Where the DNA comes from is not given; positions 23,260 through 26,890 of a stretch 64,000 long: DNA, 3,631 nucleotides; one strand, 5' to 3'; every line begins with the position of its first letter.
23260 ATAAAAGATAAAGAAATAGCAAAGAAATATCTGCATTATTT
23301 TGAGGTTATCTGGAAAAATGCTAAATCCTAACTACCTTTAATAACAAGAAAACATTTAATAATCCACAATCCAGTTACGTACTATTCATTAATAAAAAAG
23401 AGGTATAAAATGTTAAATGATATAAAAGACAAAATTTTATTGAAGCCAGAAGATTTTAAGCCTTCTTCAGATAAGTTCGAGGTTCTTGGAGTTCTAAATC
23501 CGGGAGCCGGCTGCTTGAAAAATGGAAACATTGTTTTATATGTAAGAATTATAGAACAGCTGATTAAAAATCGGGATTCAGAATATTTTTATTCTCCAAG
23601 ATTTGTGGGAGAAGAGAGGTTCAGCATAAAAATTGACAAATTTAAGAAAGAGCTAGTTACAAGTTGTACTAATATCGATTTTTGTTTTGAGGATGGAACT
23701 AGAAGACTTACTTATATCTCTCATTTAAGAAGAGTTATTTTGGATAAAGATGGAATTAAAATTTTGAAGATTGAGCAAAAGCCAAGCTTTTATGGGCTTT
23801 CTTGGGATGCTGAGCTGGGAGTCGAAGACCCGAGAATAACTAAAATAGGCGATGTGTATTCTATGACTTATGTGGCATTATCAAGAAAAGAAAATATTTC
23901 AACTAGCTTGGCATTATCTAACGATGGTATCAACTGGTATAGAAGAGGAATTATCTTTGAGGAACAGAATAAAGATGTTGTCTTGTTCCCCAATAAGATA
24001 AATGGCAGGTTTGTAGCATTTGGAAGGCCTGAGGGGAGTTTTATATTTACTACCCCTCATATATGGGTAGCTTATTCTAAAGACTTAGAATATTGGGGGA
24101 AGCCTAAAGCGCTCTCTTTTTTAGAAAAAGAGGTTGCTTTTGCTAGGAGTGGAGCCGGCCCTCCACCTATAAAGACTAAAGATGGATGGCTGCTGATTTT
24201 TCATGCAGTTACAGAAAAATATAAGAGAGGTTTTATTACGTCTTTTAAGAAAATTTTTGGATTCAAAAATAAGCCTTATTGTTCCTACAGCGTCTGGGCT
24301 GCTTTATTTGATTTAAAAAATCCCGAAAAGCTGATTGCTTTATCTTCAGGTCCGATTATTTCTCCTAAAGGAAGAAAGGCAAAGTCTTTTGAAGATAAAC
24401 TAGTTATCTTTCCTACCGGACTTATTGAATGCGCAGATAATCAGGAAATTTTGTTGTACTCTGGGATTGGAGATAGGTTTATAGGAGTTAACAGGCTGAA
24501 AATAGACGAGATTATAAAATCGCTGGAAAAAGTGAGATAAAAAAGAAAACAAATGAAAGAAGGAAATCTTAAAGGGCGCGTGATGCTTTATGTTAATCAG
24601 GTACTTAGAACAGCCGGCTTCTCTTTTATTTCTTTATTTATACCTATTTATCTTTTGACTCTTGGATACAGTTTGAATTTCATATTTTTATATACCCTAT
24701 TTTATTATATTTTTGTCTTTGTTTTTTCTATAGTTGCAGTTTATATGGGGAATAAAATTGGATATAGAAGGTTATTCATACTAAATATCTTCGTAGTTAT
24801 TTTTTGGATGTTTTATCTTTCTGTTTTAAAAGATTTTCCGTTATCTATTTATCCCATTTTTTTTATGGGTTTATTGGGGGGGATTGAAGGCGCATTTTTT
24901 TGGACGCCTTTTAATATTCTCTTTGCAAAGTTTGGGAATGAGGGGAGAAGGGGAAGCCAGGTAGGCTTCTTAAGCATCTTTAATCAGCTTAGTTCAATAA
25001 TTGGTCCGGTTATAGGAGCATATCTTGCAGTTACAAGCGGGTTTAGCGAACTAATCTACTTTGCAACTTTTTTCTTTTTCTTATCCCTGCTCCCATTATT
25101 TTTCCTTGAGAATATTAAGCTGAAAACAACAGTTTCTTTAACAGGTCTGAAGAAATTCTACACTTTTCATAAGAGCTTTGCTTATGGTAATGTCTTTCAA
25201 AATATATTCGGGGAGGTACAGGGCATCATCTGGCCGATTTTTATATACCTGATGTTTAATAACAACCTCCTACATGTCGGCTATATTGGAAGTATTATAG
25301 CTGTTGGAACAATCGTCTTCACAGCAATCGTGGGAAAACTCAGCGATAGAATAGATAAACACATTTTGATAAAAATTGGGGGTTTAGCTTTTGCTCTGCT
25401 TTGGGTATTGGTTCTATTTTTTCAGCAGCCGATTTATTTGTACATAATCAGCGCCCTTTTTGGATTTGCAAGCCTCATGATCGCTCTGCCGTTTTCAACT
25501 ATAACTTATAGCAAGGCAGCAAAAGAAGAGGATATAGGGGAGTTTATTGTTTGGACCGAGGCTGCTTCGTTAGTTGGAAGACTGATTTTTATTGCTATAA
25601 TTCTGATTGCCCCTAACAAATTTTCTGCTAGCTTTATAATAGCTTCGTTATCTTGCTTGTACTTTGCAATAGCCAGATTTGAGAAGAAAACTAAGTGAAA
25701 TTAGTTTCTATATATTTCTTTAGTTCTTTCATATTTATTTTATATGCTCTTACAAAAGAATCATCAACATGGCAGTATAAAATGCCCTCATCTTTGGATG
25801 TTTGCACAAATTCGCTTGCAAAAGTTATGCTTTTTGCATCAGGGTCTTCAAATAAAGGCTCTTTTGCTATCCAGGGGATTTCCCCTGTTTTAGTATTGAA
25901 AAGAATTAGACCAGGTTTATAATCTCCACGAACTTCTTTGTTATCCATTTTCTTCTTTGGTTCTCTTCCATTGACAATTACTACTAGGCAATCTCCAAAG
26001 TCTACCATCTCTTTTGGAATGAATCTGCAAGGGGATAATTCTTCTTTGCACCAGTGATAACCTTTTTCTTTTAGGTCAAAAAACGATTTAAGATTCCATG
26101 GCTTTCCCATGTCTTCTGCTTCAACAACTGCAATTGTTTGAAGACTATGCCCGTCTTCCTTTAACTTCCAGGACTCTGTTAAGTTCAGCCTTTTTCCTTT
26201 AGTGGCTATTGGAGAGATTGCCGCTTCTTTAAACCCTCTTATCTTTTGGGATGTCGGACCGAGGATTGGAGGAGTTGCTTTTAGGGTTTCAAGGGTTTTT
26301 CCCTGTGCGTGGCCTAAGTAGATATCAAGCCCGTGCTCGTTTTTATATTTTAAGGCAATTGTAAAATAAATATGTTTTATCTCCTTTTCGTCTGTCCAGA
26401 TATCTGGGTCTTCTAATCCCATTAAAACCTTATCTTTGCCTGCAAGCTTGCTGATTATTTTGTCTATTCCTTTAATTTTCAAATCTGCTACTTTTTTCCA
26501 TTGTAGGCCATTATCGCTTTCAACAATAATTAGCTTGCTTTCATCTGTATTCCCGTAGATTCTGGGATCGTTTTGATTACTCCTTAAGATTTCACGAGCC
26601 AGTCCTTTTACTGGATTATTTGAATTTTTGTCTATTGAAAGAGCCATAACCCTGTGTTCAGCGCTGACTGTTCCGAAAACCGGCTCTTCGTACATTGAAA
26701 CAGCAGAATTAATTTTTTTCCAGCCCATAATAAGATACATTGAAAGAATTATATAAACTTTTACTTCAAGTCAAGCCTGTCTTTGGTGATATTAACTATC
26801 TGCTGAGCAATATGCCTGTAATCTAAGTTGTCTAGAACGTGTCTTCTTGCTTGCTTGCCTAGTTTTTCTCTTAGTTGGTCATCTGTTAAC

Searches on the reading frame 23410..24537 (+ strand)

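Call 58: search_protein_families(library=pfam, proteins=[window:23410-24537:+], max_evalue=0.001)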
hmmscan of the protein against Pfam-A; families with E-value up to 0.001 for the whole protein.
window:23410-24537:+ (376 aa): 1 family
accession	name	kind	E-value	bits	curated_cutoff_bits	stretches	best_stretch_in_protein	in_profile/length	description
PF04041.19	Glyco_hydro_130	-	2e-30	106.3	26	1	113-373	75-319/320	beta-1,4-mannooligosaccharide phosphorylase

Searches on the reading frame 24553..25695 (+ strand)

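Call 58: search_protein_families(library=pfam, proteins=[window:24553-25695:+], max_evalue=0.001)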
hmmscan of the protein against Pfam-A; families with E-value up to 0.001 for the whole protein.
window:24553-25695:+ (381 aa): 1 family
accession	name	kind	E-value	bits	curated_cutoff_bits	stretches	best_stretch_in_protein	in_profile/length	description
PF07690.21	MFS_1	-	6.5e-22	78.4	33.4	2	14-189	3-178/347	Major Facilitator Superfamily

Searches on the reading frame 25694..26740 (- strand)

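Call 58: search_protein_families(library=pfam, proteins=[window:25694-26740:-], max_evalue=0.001)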
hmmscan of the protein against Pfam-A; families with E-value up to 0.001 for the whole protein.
window:25694-26740:- (349 aa): 0 families

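Call 82: search_protein_families(library=pfam, proteins=[window:25694-26740:-], max_evalue=1)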
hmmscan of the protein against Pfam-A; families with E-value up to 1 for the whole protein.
window:25694-26740:- (349 aa): 1 family
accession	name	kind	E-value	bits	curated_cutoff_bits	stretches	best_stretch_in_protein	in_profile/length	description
PF05595.16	DUF771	-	0.72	10.4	22.9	0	316-348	57-87/90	Domain of unknown function (DUF771)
